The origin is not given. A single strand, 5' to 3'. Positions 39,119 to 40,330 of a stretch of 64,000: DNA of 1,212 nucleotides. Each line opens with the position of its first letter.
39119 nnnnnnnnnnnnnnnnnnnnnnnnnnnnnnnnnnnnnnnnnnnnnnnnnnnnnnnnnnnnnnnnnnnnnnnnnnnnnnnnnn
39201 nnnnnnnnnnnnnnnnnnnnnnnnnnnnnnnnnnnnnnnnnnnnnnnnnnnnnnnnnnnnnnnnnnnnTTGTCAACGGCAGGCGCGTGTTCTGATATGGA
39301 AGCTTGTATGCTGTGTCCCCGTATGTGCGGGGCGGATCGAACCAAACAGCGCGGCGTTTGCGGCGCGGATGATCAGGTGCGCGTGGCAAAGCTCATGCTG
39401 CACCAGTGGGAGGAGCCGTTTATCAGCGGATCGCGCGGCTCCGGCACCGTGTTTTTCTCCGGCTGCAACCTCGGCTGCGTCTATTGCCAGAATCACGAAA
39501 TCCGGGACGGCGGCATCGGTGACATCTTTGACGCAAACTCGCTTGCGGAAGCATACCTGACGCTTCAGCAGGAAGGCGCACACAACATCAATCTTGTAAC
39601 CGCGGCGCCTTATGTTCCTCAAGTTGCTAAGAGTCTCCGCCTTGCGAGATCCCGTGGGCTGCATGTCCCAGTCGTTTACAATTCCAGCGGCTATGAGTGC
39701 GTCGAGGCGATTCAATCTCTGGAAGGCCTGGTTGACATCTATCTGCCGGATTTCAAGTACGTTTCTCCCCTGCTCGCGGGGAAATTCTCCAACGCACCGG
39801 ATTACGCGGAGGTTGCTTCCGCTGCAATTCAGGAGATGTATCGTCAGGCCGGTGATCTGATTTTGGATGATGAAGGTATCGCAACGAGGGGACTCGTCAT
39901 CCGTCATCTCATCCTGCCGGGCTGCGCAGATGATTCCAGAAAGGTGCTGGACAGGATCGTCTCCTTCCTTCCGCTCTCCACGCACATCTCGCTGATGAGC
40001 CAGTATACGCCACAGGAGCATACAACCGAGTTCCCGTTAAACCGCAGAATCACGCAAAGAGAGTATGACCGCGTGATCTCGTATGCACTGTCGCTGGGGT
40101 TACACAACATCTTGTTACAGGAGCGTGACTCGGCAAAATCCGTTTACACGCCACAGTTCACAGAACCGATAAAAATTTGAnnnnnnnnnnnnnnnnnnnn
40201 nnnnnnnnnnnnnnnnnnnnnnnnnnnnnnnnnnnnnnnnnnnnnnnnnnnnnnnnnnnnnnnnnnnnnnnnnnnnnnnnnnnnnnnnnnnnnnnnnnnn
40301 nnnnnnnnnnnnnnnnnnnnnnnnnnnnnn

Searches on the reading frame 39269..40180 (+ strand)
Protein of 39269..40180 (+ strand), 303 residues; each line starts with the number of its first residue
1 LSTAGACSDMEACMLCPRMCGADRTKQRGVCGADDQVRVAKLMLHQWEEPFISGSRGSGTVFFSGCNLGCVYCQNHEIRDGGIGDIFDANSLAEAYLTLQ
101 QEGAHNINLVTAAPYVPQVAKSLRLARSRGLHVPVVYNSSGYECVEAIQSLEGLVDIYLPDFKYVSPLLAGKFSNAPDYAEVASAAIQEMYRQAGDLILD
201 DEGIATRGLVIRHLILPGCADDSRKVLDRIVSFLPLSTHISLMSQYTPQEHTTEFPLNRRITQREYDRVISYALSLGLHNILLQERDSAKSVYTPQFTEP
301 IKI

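Call 9: search_protein_families(library=pfam, proteins=[window:39269-40180:+])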
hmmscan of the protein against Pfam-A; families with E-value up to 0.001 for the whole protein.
window:39269-40180:+ (303 aa): 2 families
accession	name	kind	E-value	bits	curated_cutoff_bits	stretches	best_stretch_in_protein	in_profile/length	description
PF04055.27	Radical_SAM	-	1e-08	36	29.5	1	61-168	2-115/166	Radical SAM superfamily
PF13353.11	Fer4_12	-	1.5e-07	32.2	22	1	60-150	9-100/137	4Fe-4S single cluster domain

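Call 10: find_related_loci(query=window:39269-40180:+, collection=genome_contigs, flank=4000)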
Query window:39269-40180:+ (303 aa) in genome_contigs; peptide patterns used: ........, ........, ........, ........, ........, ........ (x = any residue, [..] = any of these).
600 stretches matched a pattern (row limit reached: there are more); 581 encode a relative of the query (tblastn E <= 1e-3); the best 80 are kept; 80 distinct loci.
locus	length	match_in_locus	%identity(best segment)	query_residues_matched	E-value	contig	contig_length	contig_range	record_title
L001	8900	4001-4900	83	2-301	5e-176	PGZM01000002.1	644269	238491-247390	MAG: Firmicutes bacterium HGW-Firmicutes-9 08E140C01_z5_2013_Ig3399_v2_scaffold_4, whole genome shotgun sequence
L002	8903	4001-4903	79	1-301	6e-167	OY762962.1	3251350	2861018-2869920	MAG: Christensenellaceae bacterium isolate 71fbd196-4d72-4d9d-b023-dc0a1f92e7b0 genome assembly, chromosome: 1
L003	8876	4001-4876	77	10-301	2e-156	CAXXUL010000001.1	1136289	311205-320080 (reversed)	MAG: Christensenellaceae bacterium isolate 01a02c0c-5802-4c47-8e2d-6646ecf7da28 genome assembly, contig: contig_1, whole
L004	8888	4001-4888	72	6-301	3e-150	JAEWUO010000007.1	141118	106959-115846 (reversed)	MAG: Bacillota bacterium isolate OH_SDB_26 k127_1329375, whole genome shotgun sequence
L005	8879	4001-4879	74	10-302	5e-150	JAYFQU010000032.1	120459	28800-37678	MAG: Christensenella sp. isolate CA_33 c_CA_000000041690, whole genome shotgun sequence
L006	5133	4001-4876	72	10-301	8e-149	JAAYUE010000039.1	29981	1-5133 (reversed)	MAG: Clostridiales bacterium isolate AS27yjCOA_135 98576_AS27, whole genome shotgun sequence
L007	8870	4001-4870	71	10-299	4e-148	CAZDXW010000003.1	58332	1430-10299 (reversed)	MAG TPA_asm: uncultured Christensenella sp. isolate binchicken_co152_37 genome assembly, contig: NODE_610_length_58332_c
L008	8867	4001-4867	69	11-299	5e-142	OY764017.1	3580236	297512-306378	MAG: Christensenellaceae bacterium isolate da863df8-3121-48c8-a9fd-195775925dd7 genome assembly, chromosome: 1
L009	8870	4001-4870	68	10-299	6e-139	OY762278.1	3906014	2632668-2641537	MAG: Christensenellaceae bacterium isolate d7c23e02-40a4-4312-836d-43190f2e112a genome assembly, chromosome: 1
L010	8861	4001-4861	68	13-299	2e-137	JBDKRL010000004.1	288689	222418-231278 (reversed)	MAG: Clostridiaceae bacterium isolate 5_bin.60 c_000000098299, whole genome shotgun sequence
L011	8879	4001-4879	55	10-302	3e-108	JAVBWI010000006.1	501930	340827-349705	MAG: Clostridia bacterium isolate ZNE14_Bin7 all_Scaff005849, whole genome shotgun sequence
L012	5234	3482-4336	56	13-297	1e-106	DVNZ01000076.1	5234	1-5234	MAG TPA_asm: Candidatus Aphodomorpha intestinavium isolate ChiGjej2B2-16831 ChiGjej2B2M5__C250399_L5234_SRR6323342, whol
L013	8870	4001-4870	70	10-299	4e-144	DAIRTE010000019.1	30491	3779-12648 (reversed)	MAG TPA_asm: Clostridia bacterium isolate CTOTU7604 NODE_2586_length_30491_cov_8.044027, whole genome shotgun sequence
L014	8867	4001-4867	55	10-297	7e-103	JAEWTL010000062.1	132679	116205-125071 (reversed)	MAG: Bacillota bacterium isolate OH_SDB_141 k127_1367504, whole genome shotgun sequence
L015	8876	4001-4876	51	10-297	4e-101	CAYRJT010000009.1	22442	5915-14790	MAG TPA_asm: uncultured Lachnospiraceae bacterium isolate SRP192927_co1_119 genome assembly, contig: NODE_4427_length_22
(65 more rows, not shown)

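Call 28: search_protein_families(library=ncbifam, proteins=[window:39269-40180:+])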
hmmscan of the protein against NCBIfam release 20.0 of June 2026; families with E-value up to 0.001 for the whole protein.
window:39269-40180:+ (303 aa): 6 families
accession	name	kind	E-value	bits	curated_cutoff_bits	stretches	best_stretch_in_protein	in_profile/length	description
TIGR02495.1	NrdG2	equivalog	3.8e-06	26.4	131.15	1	58-94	18-54/193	anaerobic ribonucleoside-triphosphate reductase activating protein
TIGR02493.1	PFLA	equivalog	1.1e-05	24.9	231.75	1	60-226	19-176/235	pyruvate formate-lyase-activating protein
TIGR02494.1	PFLE_PFLC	subfamily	4.8e-05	22.8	174.35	0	60-79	18-37/293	glycyl-radical enzyme activating protein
NF033719.1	ind_deCO2_activ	equivalog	0.00015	21.2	425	0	60-81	20-41/302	indoleacetate decarboxylase activase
NF043069.1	T4HPD_activ_SAM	equivalog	0.00017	21.1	425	0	59-78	20-39/299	trans-4-hydroxy-L-proline dehydratase activase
TIGR04395.1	cutC_activ_rSAM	equivalog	0.00052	19.4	360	0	60-82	24-46/309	choline TMA-lyase-activating enzyme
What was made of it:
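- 39269..40180 (+): Radical-SAM gene (PFL-activase-like). It is the constant upstream neighbour of the small RNA. Pfam PF04055 and PF13353 match (call 9); NCBIfam gives only weak activase hits (call 28).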

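Call 44: find_encoding_contigs(protein=window:39269-40180:+, flank=2500, max_places=10)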
Protein window:39269-40180:+ (303 aa): no gene with exactly this product is on record in the collection.

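Call 46: find_homologous_proteins(query=window:39269-40180:+, max_evalue=1e-100)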
Query window:39269-40180:+ (303 aa): 196 proteins with E <= 1e-100 among 8000 candidates; the best 120 are listed.
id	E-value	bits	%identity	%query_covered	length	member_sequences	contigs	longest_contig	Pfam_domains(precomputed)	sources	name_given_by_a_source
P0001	9.8e-186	634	98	94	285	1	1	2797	PF04055.28,PF13353.12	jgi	jgi:putative pyruvate formate lyase activating enzyme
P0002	4.3e-177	606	90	97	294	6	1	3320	PF04055.28,PF13353.12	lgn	-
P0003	6.8e-175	598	90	96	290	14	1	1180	PF04055.28,PF13353.12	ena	-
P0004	5.5e-164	563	83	96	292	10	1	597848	PF04055.28,PF13353.12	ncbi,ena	-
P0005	1.1e-163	561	78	100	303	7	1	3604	PF04055.28,PF13353.12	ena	-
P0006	1.3e-163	561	84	97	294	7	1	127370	PF04055.28,PF13353.12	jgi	-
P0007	3.7e-163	560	83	96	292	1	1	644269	PF04055.28,PF13353.12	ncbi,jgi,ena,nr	ncbi:MAG: radical SAM protein [Firmicutes bacterium HGW-Firmicutes-9]|jgi:putative pyruvate formate 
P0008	4.0e-163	560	82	97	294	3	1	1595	PF04055.28,PF13353.12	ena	-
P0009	5.5e-163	559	82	97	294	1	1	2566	PF04055.28,PF13353.12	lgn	-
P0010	3.3e-162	557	83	95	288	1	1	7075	PF04055.28,PF13353.12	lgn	-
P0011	3.8e-162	556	82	97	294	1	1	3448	PF04055.28,PF13353.12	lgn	-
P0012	7.2e-162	556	82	97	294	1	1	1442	PF04055.28,PF13353.12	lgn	-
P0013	2.3e-161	554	83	95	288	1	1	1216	PF04055.28,PF13353.12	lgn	-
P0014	5.3e-161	553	81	96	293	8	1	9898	PF04055.28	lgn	-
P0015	8.2e-161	552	82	95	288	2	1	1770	PF04055.28,PF13353.12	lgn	-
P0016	8.5e-161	552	80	98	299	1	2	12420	PF04055.28,PF13353.12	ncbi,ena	-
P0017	9.4e-161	552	81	97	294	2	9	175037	PF04055.28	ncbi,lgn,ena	-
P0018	1.2e-160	552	82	97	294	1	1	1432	PF04055.28,PF13353.12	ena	-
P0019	2.1e-160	551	80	96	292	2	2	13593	PF04055.28,PF13353.12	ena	-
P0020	5.6e-160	549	82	95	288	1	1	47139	PF04055.28,PF13353.12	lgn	-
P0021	5.8e-160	549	82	95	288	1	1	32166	PF04055.28,PF13353.12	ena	-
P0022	2.5e-159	547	78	97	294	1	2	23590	PF04055.28,PF13353.12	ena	-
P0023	7.2e-159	546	80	96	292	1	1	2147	PF04055.28,PF13353.12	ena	-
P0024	7.3e-159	546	82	95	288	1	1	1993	PF04055.28,PF13353.12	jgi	-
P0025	3.8e-158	543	79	96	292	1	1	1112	PF04055.28,PF13353.12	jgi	-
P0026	1.4e-157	541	79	96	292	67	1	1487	PF04055.28,PF13353.12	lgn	-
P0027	2.9e-157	540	79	96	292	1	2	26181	PF04055.28,PF13353.12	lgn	-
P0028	3.7e-157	540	80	95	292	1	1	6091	PF04055.28,PF13353.12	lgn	-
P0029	6.2e-157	539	79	97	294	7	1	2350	PF04055.28,PF13353.12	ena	-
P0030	9.6e-157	539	79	96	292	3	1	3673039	PF04055.28,PF13353.12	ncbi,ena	-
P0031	1.1e-156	539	80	96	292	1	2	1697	PF04055.28,PF13353.12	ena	-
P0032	2.0e-156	538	80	96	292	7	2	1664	PF04055.28,PF13353.12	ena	-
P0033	8.5e-156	536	81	95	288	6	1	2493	PF04055.28,PF13353.12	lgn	-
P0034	1.9e-155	534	79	96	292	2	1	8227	PF04055.28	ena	-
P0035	2.0e-155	534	79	96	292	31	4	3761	PF04055.28,PF13353.12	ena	-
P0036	2.5e-155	534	80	96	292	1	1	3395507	PF04055.28,PF13353.12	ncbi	-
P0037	2.6e-155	534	78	96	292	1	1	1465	PF04055.28,PF13353.12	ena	-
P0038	4.8e-155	533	78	96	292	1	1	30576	PF04055.28,PF13353.12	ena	-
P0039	4.2e-154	530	78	95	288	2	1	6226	PF04055.28,PF13353.12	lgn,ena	-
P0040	7.8e-154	529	79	95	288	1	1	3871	PF04055.28,PF13353.12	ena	-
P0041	1.1e-153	529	77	96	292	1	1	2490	PF04055.28,PF13353.12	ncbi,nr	ncbi:MAG: radical SAM protein [Eubacteriales bacterium]|nr:radical SAM protein [Eubacteriales bacter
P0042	1.1e-153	529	80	95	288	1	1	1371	PF04055.28,PF13353.12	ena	-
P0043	1.5e-153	528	76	96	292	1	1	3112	PF04055.28,PF13353.12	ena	-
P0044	1.7e-153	528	78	96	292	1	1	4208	PF04055.28,PF13353.12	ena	-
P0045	5.5e-153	526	78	96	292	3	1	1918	PF04055.28,PF13353.12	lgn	-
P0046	1.2e-152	525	79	95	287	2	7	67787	PF04055.28,PF13353.12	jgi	-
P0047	3.4e-152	524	78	96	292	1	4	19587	PF04055.28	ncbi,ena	-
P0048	5.0e-152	523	78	95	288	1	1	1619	PF04055.28,PF13353.12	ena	-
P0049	1.9e-151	521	79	95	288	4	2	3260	PF04055.28,PF13353.12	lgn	-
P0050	2.6e-151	521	77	96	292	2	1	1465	PF04055.28,PF13353.12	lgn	-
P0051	6.2e-151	520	77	95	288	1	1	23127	PF04055.28,PF13353.12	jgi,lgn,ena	jgi:putative pyruvate formate lyase activating enzyme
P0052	8.5e-151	519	77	95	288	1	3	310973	PF04055.28,PF13353.12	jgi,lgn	jgi:putative pyruvate formate lyase activating enzyme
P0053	3.4e-150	517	75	97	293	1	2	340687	PF04055.28,PF13353.12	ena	-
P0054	1.8e-149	515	76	96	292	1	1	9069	PF04055.28,PF13353.12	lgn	-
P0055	2.0e-149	515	76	96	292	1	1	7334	PF04055.28,PF13353.12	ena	-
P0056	2.1e-149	515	76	95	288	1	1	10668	PF04055.28,PF13353.12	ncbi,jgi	jgi:putative pyruvate formate lyase activating enzyme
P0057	3.9e-149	514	76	97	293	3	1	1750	PF04055.28,PF13353.12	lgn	-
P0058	4.7e-149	513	76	95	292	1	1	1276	PF04055.28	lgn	-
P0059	6.9e-149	513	76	96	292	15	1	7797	PF04055.28,PF13353.12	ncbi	-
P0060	1.7e-148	512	76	96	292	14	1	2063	PF04055.28,PF13353.12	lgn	-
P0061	4.8e-148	510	76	96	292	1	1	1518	PF04055.28,PF13353.12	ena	-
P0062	6.3e-148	510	86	86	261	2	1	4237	PF04055.28,PF13353.12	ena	-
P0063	1.3e-147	509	76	96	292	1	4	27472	PF04055.28,PF13353.12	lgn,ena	-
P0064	5.9e-147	507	85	86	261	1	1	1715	PF04055.28,PF13353.12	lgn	-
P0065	6.1e-147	507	75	96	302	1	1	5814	PF04055.28,PF13353.12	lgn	-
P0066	1.3e-146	505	74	96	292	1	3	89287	PF04055.28,PF13353.12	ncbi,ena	-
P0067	4.5e-146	504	74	94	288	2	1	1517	PF04055.28,PF13353.12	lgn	-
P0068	9.7e-146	503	74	97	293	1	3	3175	PF04055.28,PF13353.12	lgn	-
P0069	1.7e-145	502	74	96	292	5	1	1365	PF04055.28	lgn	-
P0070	2.4e-145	501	74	96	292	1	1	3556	PF04055.28,PF13353.12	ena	-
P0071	4.6e-145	500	73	96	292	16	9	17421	PF04055.28,PF13353.12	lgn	-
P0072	1.1e-144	499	78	91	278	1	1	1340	PF04055.28,PF13353.12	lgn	-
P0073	1.2e-144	499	74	96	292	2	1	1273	PF04055.28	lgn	-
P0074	1.4e-144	499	73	96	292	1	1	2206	PF04055.28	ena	-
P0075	1.8e-144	498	72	96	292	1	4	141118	PF04055.28,PF13353.12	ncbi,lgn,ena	-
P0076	2.0e-144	498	85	86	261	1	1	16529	PF04055.28,PF13353.12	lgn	-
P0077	2.1e-144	498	77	93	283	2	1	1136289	PF04055.28,PF13353.12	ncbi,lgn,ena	-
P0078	4.1e-144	497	78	91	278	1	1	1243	PF04055.28,PF13353.12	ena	-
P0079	5.0e-144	497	74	97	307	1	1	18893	PF04055.28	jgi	jgi:putative pyruvate formate lyase activating enzyme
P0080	7.2e-144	496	71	96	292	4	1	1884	PF04055.28,PF13353.12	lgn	-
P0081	8.0e-144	496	71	96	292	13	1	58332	PF04055.28,PF13353.12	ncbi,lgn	-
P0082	9.5e-144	496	83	86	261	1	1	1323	PF04055.28,PF13353.12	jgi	-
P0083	1.3e-143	496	74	97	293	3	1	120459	PF04055.28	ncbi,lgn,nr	ncbi:MAG: 4Fe-4S cluster-binding domain-containing protein [Christensenella sp.]|nr:4Fe-4S cluster-b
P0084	1.8e-143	495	74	97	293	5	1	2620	PF13353.12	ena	-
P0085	2.6e-143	495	74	96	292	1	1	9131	PF04055.28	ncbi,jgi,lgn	-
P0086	2.9e-143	494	74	97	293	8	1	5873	PF04055.28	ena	-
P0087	3.3e-143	494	73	97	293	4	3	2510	PF04055.28,PF13353.12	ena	-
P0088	9.1e-143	493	79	89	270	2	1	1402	PF04055.28,PF13353.12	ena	-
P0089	1.2e-142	492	72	96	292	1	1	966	PF04055.28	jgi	jgi:putative pyruvate formate lyase activating enzyme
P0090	1.4e-142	492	71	96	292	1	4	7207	PF04055.28,PF13353.12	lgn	-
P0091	1.7e-142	492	72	97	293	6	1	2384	PF04055.28,PF13353.12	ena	-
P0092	1.9e-142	492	77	93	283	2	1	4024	PF04055.28,PF13353.12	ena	-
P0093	2.3e-142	492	74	95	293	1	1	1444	PF04055.28,PF13353.12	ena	-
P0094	2.7e-142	491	76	93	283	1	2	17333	PF04055.28,PF13353.12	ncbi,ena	-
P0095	3.1e-142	491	73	97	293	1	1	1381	PF04055.28,PF13353.12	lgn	-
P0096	7.0e-142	490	72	96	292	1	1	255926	PF04055.28,PF13353.12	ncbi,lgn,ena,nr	ncbi:MAG: radical SAM protein [Clostridiales bacterium]|nr:radical SAM protein [Clostridiales bacter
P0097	9.4e-142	490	74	96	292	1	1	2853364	PF04055.28,PF13353.12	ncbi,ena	-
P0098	2.9e-141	488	70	96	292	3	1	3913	PF04055.28,PF13353.12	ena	-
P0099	1.1e-140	486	72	97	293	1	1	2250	PF04055.28,PF13353.12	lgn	-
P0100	1.5e-140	486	71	95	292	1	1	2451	PF04055.28,PF13353.12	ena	-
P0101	2.7e-140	485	70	96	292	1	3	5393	PF04055.28,PF13353.12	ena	-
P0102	2.9e-140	485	71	96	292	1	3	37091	PF04055.28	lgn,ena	-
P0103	3.7e-140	484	79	88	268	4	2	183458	PF04055.28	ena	-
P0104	1.1e-139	483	80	87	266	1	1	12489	PF04055.28,PF13353.12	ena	-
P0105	1.2e-139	483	71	96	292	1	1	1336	PF04055.28,PF13353.12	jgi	jgi:putative pyruvate formate lyase activating enzyme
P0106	1.7e-139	482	71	96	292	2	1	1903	PF04055.28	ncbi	-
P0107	4.0e-139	481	79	86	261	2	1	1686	PF04055.28,PF13353.12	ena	-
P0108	8.5e-139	480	70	96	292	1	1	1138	PF04055.28,PF13353.12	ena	-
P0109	5.6e-138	477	70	96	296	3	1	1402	PF04055.28,PF13353.12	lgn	-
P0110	8.9e-138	476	70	96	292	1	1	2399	PF04055.28,PF13353.12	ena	-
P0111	3.6e-137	474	70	96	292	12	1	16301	PF04055.28,PF13353.12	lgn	-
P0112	5.6e-137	474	70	97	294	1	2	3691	PF04055.28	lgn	-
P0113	1.1e-136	473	73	93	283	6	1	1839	PF04055.28,PF13353.12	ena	-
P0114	2.3e-136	472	78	85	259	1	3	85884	PF04055.28,PF13353.12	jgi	jgi:putative pyruvate formate lyase activating enzyme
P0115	2.9e-136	471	70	96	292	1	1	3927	PF04055.28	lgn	-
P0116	3.9e-136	471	69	96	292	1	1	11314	PF04055.28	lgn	-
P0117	5.4e-136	471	68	96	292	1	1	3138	PF04055.28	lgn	-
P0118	1.0e-135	470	69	95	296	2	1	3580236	PF04055.28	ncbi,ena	-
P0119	1.6e-135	469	71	96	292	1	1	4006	PF04055.28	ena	-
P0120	2.8e-135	468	69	96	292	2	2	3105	PF04055.28,PF13353.12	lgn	-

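Call 47: find_encoding_contigs(protein=P0001, flank=2500, max_places=6)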
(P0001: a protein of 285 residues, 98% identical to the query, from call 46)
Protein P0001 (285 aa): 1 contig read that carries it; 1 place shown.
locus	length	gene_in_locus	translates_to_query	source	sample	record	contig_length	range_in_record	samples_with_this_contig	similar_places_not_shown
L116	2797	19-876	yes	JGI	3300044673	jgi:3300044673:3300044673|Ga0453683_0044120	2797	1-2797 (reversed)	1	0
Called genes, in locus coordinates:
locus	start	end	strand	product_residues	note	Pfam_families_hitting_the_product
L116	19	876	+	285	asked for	PF13353:Fer4_12 (weak), PF04055:Radical_SAM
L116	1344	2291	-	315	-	PF00480:ROK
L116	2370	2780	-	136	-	PF08282:Hydrolase_3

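Call 48: find_encoding_contigs(protein=P0002, flank=2500, max_places=6)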
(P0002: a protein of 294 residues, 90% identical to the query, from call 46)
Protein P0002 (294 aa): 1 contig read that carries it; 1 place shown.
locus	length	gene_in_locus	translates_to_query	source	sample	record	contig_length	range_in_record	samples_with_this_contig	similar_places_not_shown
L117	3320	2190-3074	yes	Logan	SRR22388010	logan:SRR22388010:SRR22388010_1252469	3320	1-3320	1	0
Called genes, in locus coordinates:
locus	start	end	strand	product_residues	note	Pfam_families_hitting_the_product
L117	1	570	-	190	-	?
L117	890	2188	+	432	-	-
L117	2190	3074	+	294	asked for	PF13353:Fer4_12 (weak), PF04055:Radical_SAM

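Call 49: find_encoding_contigs(protein=P0003, flank=2500, max_places=6)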
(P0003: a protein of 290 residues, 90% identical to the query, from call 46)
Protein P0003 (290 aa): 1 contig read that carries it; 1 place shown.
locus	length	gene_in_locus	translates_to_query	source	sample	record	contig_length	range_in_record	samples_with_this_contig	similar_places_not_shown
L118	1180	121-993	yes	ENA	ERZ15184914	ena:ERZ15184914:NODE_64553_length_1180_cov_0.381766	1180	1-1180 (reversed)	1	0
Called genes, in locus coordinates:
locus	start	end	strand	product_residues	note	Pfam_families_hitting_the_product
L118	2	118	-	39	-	?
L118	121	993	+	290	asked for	PF13353:Fer4_12 (weak), PF04055:Radical_SAM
